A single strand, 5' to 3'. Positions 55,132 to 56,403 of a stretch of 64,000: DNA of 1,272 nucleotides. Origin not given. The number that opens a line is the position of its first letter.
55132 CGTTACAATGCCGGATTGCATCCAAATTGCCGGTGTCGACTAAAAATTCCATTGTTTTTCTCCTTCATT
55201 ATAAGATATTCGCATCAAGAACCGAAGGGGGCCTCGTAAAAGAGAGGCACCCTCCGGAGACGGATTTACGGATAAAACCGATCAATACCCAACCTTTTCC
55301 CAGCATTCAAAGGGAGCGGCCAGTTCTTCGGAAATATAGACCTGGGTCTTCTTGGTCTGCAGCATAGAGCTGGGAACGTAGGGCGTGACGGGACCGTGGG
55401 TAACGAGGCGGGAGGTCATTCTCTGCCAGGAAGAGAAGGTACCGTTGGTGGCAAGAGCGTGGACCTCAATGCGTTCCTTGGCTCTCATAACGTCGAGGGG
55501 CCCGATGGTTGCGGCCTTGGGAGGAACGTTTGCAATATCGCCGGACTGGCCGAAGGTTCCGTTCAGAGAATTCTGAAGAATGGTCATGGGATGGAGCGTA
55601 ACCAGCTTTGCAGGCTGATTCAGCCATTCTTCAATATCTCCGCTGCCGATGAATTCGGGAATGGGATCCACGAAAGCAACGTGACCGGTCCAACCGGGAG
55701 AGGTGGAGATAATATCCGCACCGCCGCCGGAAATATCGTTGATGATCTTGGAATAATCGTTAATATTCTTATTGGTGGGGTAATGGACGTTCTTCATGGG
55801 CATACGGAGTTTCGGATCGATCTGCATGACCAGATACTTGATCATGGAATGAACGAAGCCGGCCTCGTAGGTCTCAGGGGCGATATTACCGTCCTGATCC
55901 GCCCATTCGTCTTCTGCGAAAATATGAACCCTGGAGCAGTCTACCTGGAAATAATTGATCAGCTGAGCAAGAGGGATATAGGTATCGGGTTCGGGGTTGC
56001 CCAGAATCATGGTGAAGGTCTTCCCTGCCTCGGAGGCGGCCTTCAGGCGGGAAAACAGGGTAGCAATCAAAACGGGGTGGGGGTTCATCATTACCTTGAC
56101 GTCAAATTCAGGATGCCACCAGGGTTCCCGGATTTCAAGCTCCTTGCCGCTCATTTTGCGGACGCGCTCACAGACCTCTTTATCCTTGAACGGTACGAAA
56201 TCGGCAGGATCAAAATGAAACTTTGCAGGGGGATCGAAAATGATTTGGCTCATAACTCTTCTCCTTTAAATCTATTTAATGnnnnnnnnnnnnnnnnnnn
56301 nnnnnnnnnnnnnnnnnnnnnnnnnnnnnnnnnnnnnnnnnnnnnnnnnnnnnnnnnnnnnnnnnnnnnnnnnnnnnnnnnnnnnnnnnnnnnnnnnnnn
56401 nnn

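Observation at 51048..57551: Non-canonical seven-gene sugar-phosphate catabolic cluster with no obvious assigned pathway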

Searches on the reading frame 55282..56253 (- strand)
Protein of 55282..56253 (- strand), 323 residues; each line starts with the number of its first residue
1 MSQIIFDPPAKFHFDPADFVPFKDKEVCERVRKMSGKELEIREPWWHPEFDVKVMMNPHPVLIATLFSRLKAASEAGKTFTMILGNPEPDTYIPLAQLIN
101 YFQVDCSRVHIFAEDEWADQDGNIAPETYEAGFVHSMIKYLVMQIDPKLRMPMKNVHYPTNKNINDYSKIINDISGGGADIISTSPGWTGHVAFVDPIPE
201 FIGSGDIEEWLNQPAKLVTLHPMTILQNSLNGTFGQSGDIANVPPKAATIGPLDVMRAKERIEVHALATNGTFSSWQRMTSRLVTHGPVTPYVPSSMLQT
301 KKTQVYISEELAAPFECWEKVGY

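Call 3: search_protein_families(library=pfam, proteins=[window:55282-56253:-])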
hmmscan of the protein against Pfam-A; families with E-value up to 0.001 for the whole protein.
window:55282-56253:- (323 aa): 0 families

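Call 4: search_protein_families(library=ncbifam, proteins=[window:55282-56253:-])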
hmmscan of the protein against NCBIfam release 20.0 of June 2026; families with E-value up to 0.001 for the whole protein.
window:55282-56253:- (323 aa): 3 families
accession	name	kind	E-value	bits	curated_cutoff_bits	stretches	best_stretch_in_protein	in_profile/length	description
NF001684.0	PRK00443.1-4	subfamily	1.4e-08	34.6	326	1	90-313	42-238/260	glucosamine-6-phosphate deaminase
TIGR00502.1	nagB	equivalog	1.4e-06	27.8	236.9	1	89-313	46-244/259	glucosamine-6-phosphate deaminase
NF009022.0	PRK12358.1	equivalog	3.2e-06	26.8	247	1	150-313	92-234/239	glucosamine-6-phosphate deaminase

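Call 6: search_solved_structures(query=window:55282-56253:-, max_evalue=1)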
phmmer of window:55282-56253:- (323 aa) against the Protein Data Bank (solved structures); distinct sequences matched with E-value up to 1: 3.
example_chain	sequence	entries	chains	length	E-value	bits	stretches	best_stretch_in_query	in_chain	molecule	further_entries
6nbg_A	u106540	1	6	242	0.0036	19.8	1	233-313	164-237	Glucosamine-6-phosphate deaminase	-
2ri0_A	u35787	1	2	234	0.31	13.5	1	213-312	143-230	Glucosamine-6-phosphate deaminase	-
2ri1_A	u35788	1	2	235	0.31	13.5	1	213-312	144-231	Glucosamine-6-phosphate deaminase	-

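Call 7: find_homologous_proteins(query=window:55282-56253:-)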
Query window:55282-56253:- (323 aa): 3051 proteins with E <= 0.001 among 3796 candidates; the best 120 are listed.
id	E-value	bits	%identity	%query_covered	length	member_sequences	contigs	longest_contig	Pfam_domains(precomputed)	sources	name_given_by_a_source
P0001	2.5e-200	683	89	100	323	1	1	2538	-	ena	-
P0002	2.7e-200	683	92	99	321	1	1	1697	-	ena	-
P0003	9.5e-200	681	89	100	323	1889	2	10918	-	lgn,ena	-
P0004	4.1e-199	679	89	100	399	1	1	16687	-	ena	-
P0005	1.8e-197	673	89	100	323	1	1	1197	-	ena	-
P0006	1.8e-195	667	88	100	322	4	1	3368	-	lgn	-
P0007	5.0e-195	665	88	99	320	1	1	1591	-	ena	-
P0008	6.3e-195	665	88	99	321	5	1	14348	-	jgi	-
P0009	2.8e-194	663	86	100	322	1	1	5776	-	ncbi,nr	ncbi:MAG: hypothetical protein J5794_06485 [Lachnospiraceae bacterium]|nr:hypothetical protein [Lach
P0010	2.9e-194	663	88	100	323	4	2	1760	-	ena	-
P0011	2.9e-194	663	87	99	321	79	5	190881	-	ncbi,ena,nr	ncbi:MAG: hypothetical protein J6A62_01425 [Oscillospiraceae bacterium]|nr:hypothetical protein [Osc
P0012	6.4e-194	662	88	99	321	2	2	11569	-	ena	-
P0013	2.8e-193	660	86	100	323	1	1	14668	-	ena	-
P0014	4.8e-193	659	86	100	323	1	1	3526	-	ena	-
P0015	2.5e-192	656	86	100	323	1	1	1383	-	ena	-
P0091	4.5e-167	573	76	100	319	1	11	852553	-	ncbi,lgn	-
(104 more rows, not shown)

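Call 8: find_encoding_contigs(protein=P0091, flank=10000, max_places=3)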
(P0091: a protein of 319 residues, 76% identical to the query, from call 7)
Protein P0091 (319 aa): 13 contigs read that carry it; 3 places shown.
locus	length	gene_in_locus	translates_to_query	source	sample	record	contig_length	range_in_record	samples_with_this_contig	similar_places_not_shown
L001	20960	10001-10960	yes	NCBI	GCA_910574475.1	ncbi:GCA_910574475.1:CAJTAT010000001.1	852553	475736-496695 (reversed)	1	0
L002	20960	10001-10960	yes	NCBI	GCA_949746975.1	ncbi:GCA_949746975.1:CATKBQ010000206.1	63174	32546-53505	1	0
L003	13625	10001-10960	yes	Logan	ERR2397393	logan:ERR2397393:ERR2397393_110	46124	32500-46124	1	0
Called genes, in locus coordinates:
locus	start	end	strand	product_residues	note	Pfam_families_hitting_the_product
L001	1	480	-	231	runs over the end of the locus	PF02463:SMC_N (faint), PF00005:ABC_tran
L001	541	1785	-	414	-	PF00512:HisKA, PF02518:HATPase_c, PF13589:HATPase_c_3 (weak)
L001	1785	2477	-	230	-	PF00072:Response_reg, PF00486:Trans_reg_C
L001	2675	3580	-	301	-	PF00575:S1, PF23459:S1_RRP5 (weak)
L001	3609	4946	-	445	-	PF02310:B12-binding, PF04055:Radical_SAM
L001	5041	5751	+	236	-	-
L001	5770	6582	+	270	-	PF01487:DHquinase_I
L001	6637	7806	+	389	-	PF13191:AAA_16, PF01637:ATPase_2 (faint), PF13401:AAA_22 (faint)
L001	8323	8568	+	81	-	-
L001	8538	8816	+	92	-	-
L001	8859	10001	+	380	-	PF07969:Amidohydro_3 (faint), PF01979:Amidohydro_1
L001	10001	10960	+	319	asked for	-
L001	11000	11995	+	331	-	PF02653:BPD_transp_2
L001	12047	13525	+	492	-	PF03193:RsgA_GTPase (faint), PF00005:ABC_tran, PF13304:AAA_21 (faint), PF00005:ABC_tran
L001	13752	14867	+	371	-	PF13407:Peripla_BP_4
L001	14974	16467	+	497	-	PF00370:FGGY_N, PF02782:FGGY_C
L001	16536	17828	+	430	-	PF00480:ROK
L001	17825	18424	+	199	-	PF16011:CBM9_2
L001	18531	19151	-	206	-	PF01894:YjbQ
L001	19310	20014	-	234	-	PF00121:TIM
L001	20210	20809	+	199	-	PF13580:SIS_2 (faint), PF01380:SIS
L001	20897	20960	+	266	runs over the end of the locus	PF00392:GntR (weak), PF01022:HTH_5 (faint), PF13412:HTH_24 (weak), PF01325:Fe_dep_repress (weak), PF08220:HTH_DeoR, PF08279:HTH_11, PF00455:DeoRC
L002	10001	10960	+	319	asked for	-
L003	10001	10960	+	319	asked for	-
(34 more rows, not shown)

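Call 9: find_encoding_contigs(protein=P0011, flank=10000, max_places=3)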
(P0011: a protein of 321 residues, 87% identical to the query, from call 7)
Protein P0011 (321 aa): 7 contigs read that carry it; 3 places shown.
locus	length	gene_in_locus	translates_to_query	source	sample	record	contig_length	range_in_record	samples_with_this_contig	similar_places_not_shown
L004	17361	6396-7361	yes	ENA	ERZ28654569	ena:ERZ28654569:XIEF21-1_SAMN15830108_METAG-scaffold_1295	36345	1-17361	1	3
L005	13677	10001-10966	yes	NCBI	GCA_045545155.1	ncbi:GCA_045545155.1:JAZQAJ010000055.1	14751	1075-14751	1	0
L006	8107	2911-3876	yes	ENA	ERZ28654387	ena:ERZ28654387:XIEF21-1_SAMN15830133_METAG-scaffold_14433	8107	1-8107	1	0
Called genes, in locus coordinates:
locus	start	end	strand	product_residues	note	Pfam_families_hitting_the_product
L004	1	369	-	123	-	?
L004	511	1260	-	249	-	PF08220:HTH_DeoR, PF08279:HTH_11 (faint), PF00455:DeoRC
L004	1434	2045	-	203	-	PF13580:SIS_2 (faint), PF01380:SIS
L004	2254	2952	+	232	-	PF00121:TIM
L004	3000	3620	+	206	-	PF01894:YjbQ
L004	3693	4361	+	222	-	PF00834:Ribul_P_3_epim, PF00215:OMPdecase (faint)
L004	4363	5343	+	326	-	PF21948:LplA-B_cat, PF03099:BPL_LplA_LipB (weak), PF10437:Lip_prot_lig_C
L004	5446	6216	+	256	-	PF02311:AraC_binding, PF07883:Cupin_2 (weak), PF12833:HTH_18, PF00165:HTH_AraC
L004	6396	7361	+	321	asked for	-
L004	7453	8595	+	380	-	PF01979:Amidohydro_1, PF07969:Amidohydro_3 (weak)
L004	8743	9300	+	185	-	-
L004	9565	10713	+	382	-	PF03215:Rad17 (faint), PF02463:SMC_N (weak), PF00005:ABC_tran, PF17912:OB_MalK, PF08402:TOBE_2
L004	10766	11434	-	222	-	PF07722:Peptidase_C26, PF00117:GATase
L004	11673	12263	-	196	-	PF02589:LUD_dom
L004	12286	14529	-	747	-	PF00521:DNA_topoisoIV, PF03989:DNA_gyraseA_C (faint)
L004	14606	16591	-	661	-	PF02518:HATPase_c (weak), PF00204:DNA_gyraseB, PF01751:Toprim, PF00986:DNA_gyraseB_C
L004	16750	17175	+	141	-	-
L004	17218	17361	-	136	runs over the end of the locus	-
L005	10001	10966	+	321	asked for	-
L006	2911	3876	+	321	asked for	-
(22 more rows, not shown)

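Call 19: find_related_loci(query=A1, collection=genome_contigs, flank=10000)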
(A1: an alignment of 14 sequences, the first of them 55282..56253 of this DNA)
Query A1 (323 aa) in genome_contigs; peptide patterns used: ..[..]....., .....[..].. (x = any residue, [..] = any of these).
599 stretches matched a pattern (row limit reached: there are more); 584 encode a relative of the query (tblastn E <= 1e-3); the best 80 are kept; 80 distinct loci.
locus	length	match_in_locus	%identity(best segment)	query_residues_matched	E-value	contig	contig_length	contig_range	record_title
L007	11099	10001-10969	95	1-323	0e+0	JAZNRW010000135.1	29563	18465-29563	MAG: Faecousia sp. isolate T1900044812_TS20190278.MAGScoT_cleanbin_000030 SGB_2795_k141_15790, whole genome shotgun sequ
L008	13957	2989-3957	95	1-323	0e+0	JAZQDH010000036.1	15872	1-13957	MAG: Faecousia sp. isolate T1900044636_TS20190102.MAGScoT_cleanbin_000077 SGB_1160_k141_1656078, whole genome shotgun se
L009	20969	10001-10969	93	1-323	0e+0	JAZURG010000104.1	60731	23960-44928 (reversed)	MAG: Faecousia sp. isolate T1900044852_TS20190318.MAGScoT_cleanbin_000042 SGB_3033_k141_1016303, whole genome shotgun se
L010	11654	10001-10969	93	1-323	0e+0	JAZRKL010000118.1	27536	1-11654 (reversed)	MAG: Faecousia sp. isolate T1900045446_YK20190137.MAGScoT_cleanbin_000018 SGB_7161_k141_1799738, whole genome shotgun se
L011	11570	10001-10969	92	1-323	0e+0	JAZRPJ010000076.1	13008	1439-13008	MAG: Candidatus Flemingiibacterium sp. isolate T1900045380_YK20190070.MAGScoT_cleanbin_000017 SGB_6884_k141_155397, whol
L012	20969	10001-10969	92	1-323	0e+0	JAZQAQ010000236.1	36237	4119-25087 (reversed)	MAG: Eubacteriales bacterium isolate T1900044642_TS20190108.MAGScoT_cleanbin_000075 SGB_1288_k141_629831, whole genome s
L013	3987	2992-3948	94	5-323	0e+0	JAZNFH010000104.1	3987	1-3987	MAG: Faecousia sp. isolate T1900044714_TS20190180.MAGScoT_cleanbin_000072 SGB_1863_k141_763281, whole genome shotgun seq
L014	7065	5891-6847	94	5-323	0e+0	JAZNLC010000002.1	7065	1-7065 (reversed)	MAG: Faecousia sp. isolate T1900044671_TS20190137.MAGScoT_cleanbin_000061 SGB_1593_k141_561692, whole genome shotgun seq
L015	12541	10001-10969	92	1-323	0e+0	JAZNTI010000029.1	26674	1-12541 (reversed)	MAG: Faecousia sp. isolate T1900044803_TS20190269.MAGScoT_cleanbin_000028 SGB_2733_k141_2207688, whole genome shotgun se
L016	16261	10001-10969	91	1-323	0e+0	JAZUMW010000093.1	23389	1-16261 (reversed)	MAG: Faecousia sp. isolate T1900044890_TS20190356.MAGScoT_cleanbin_000047 SGB_3256_k141_2061756, whole genome shotgun se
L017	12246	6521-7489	92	1-323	0e+0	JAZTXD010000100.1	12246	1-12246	MAG: Candidatus Flemingiibacterium sp. isolate T1900045331_YK20190020.MAGScoT_cleanbin_000017 SGB_6526_k141_2071516, who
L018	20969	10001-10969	93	1-323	0e+0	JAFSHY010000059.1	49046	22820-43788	MAG: Oscillospiraceae bacterium isolate RGIG3159 Goat_Rectum.Co__c770073, whole genome shotgun sequence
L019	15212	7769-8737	91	1-323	0e+0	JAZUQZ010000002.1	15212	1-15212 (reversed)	MAG: Candidatus Aphodoplasma sp. isolate T1900044854_TS20190320.MAGScoT_cleanbin_000007 SGB_3046_k141_2270794, whole gen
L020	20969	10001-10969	91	1-323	0e+0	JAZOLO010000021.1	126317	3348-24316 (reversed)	MAG: Eubacteriales bacterium isolate T1900045654_YK20190348.MAGScoT_cleanbin_000014 SGB_8229_k141_1432599, whole genome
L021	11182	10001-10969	92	1-323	0e+0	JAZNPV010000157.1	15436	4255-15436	MAG: Faecousia sp. isolate T1900044831_TS20190297.MAGScoT_cleanbin_000022 SGB_2895_k141_2480151, whole genome shotgun se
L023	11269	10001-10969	91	1-323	0e+0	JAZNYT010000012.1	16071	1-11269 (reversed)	MAG: Eubacteriales bacterium isolate T1900044774_TS20190240.MAGScoT_cleanbin_000023 SGB_2468_k141_908586, whole genome s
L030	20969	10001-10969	90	1-323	0e+0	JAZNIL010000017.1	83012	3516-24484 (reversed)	MAG: Faecousia sp. isolate T1900044685_TS20190151.MAGScoT_cleanbin_000023 SGB_1719_k141_503682, whole genome shotgun seq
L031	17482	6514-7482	90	1-323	0e+0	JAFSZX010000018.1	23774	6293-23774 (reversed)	MAG: Oscillospiraceae bacterium isolate RGIG3626 Goat_Rumen.Co__c2057287, whole genome shotgun sequence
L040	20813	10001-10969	90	1-323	0e+0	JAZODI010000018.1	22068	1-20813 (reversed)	MAG: Eubacteriales bacterium isolate T1900044752_TS20190418.MAGScoT_cleanbin_000019 SGB_2244_k141_2670112, whole genome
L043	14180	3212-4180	89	1-323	0e+0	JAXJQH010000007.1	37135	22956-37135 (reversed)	MAG: Oscillospiraceae bacterium isolate DOME_MAG_2262 2262_C0204_k141_36496, whole genome shotgun sequence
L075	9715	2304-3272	88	1-323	0e+0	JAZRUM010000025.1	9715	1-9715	MAG: Faecousia sp. isolate T1900045336_YK20190025.MAGScoT_cleanbin_000087 SGB_6612_k141_445291, whole genome shotgun seq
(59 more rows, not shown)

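Call 40: predict_structure(alignment_id=A1)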
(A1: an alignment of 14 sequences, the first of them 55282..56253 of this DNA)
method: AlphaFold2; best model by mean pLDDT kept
length: 323 residues; sequences in the alignment: 14
mean_pLDDT: 59.1   pTM: 0.63
mean pLDDT of the five models: 59.1, 55.5, 54.4, 53.4, 52.9
residues with pLDDT >= 90: 40; 70-90: 91; 50-70: 49; < 50: 143
segments of 3 or more residues with pLDDT < 50: 1-29, 31-57, 185-197, 226-240, 265-323
pLDDT, mean of each block of 10 residues (from residue 1): 37 31 45 45 40 40 75 92 72 79 92 82 72 67 87 90 92 90 54 49 68 82 49 34 70 78 42 26 27 28 27 37 30
secondary structure, 60 per line:
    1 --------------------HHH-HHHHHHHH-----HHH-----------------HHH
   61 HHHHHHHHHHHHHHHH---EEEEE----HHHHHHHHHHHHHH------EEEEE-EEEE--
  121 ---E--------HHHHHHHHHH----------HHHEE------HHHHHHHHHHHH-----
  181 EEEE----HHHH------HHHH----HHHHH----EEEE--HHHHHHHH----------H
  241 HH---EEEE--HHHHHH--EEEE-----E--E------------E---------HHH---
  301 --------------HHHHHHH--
elements in order: H25-32 H58-76 E80-84 H89-102 E109-113 E115-118 H133-142 H164-175 E181-184 H189-192 H199-202 H207-211 E216-219 H222-229 E246-249 H252-257 E260-263 H315-321

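Call 54: search_protein_representatives(protein=window:55282-56253:-)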
Query: 323 residues. Proteins with E-value up to 0.001 (for the whole library): 420; up to 1e-10: 200; up to 1e-30: 68. The best 150 are listed.
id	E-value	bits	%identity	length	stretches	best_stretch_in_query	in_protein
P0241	1.0e-135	468.6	85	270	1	2-232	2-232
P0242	4.1e-124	430.5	90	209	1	3-206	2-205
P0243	3.3e-103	361.8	53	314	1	12-323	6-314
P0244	3.3e-98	345.4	93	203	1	162-323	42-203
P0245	6.5e-91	321.4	90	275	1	162-323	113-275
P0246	3.6e-77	276.2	79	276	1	141-296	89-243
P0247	7.5e-74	265.3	75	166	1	5-164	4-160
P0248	3.4e-73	263.1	56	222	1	99-323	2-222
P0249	2.2e-68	247.4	43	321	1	11-313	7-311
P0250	1.6e-67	244.5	42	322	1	11-319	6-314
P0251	5.6e-67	242.7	71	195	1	175-323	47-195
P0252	5.9e-66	239.4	42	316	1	8-315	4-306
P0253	4.8e-58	213.4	88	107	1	1-107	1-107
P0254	8.6e-57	209.3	42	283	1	48-316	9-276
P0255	1.6e-56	208.4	76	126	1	5-127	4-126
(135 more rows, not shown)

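Call 56: search_solved_structures(query=A2, max_evalue=0.001, show_alignments=3)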
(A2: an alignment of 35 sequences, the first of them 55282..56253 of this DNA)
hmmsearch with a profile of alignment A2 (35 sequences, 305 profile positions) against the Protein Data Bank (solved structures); distinct sequences matched with E-value up to 0.001: 15.
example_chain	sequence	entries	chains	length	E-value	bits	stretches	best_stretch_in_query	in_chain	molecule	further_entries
3hn6_A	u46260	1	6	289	4.3e-33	118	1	40-298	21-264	Glucosamine-6-phosphate deaminase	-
7lqn_A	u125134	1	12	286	2.3e-32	115.6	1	45-300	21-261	Glucosamine-6-phosphate deaminase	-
5hj5_A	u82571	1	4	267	6.3e-32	114.1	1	47-296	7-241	Glucosamine-6-phosphate deaminase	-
4r7t_A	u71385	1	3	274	6.9e-32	114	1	47-296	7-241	Glucosamine-6-phosphate deaminase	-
1cd5_A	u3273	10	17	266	3.6e-31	111.7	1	46-296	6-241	PROTEIN (GLUCOSAMINE 6-PHOSPHATE DEAMINASE) | GLUCOSAMINE 6-PHOSPHATE DEAMINASE | GLUCOSAMINE-6-PHOSPHATE DEAMINASE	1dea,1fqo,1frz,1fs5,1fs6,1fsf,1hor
1jt9_A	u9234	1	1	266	5.3e-31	111.1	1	46-296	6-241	Glucosamine-6-Phosphate deaminase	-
7lqm_A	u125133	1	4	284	5.2e-29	104.5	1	47-299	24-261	Glucosamine-6-phosphate deaminase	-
1ne7_A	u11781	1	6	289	2.3e-27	99.1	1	62-298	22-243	Glucosamine-6-phosphate isomerase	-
2bkv_A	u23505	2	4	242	2.6e-26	95.7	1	46-301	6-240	GLUCOSAMINE-6-PHOSPHATE DEAMINASE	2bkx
6nbg_A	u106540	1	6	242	2.7e-22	82.5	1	142-299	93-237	Glucosamine-6-phosphate deaminase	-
2ri0_A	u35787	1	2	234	1.6e-17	66.8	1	89-298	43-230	Glucosamine-6-phosphate deaminase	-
2ri1_A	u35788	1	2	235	1.6e-17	66.8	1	89-298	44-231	Glucosamine-6-phosphate deaminase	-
1vl1_A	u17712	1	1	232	1.8e-05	27.3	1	46-198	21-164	6-phosphogluconolactonase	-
1pbt_A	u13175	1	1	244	3.8e-05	26.2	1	53-198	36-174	6-phosphogluconolactonase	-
3e15_A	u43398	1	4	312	0.00016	24.1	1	39-202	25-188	Glucose-6-phosphate 1-dehydrogenase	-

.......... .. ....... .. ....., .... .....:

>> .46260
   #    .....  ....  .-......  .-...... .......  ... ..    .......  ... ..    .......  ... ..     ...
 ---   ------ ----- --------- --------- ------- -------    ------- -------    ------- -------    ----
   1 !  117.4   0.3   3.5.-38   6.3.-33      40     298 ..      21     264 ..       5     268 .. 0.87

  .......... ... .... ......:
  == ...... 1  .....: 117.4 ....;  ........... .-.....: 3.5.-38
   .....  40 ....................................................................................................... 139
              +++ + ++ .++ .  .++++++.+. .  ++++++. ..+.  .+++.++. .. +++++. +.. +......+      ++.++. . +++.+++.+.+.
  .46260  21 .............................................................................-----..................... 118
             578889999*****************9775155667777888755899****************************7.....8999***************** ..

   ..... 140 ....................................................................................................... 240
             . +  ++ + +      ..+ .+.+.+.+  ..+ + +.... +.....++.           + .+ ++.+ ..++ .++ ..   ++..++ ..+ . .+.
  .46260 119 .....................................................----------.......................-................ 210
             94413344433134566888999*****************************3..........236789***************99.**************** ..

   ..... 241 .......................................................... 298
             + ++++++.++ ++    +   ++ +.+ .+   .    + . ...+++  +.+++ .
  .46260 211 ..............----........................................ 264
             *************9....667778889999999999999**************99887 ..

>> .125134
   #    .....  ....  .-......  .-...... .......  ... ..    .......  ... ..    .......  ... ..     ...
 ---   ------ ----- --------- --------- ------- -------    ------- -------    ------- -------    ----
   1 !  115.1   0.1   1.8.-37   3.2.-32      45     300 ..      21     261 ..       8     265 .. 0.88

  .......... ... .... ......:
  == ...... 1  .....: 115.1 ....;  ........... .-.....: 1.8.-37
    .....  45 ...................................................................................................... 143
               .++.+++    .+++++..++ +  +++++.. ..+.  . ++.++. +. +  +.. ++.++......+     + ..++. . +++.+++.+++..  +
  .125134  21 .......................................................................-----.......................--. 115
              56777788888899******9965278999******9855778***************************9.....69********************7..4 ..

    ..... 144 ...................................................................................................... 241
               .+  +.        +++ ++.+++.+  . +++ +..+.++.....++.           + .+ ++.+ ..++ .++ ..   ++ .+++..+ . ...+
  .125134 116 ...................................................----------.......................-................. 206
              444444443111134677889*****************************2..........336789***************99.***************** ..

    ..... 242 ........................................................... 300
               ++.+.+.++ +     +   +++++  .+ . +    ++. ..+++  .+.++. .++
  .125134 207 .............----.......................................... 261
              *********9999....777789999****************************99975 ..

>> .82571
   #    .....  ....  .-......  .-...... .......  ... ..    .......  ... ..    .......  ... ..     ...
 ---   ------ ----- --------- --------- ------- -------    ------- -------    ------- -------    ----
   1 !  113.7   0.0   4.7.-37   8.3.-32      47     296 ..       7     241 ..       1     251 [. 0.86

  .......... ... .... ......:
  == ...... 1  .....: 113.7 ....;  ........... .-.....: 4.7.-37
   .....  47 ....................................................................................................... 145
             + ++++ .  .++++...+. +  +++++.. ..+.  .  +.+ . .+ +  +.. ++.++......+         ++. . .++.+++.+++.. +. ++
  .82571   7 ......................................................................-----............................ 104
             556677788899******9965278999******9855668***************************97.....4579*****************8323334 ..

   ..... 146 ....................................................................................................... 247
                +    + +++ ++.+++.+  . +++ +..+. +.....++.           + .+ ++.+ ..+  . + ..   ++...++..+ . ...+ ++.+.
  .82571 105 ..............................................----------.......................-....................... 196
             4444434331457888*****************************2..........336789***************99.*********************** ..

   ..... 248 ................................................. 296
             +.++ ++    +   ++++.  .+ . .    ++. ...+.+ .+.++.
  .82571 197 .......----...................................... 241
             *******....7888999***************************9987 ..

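Call 62: predict_structure(alignment_id=A2)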
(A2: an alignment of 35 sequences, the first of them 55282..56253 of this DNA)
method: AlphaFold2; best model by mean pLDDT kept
length: 323 residues; sequences in the alignment: 35
mean_pLDDT: 94.2   pTM: 0.90
mean pLDDT of the five models: 94.2, 93.4, 93.1, 93.1, 92.9
residues with pLDDT >= 90: 277; 70-90: 39; 50-70: 6; < 50: 1
segments of 3 or more residues with pLDDT < 50: none
pLDDT, mean of each block of 10 residues (from residue 1): 74 91 95 95 97 95 97 98 90 98 99 98 97 95 98 98 98 98 96 97 94 98 95 89 97 98 91 89 98 98 97 78 49
secondary structure, 60 per line:
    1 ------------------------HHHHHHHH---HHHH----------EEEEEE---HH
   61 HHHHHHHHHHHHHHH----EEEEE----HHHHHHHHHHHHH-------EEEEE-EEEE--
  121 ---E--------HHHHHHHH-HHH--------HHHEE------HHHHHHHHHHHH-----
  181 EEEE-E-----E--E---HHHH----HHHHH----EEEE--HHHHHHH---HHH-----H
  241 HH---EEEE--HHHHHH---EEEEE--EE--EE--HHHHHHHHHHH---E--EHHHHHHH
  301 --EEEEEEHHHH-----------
elements in order: H25-32 H36-39 E50-55 H59-75 E80-84 H89-101 E109-113 E115-118 H133-140 H164-175 E181-184 H199-202 H207-211 E216-219 H222-228 E246-249 H252-257 E261-265 H276-286 H294-300 E303-308 H309-312
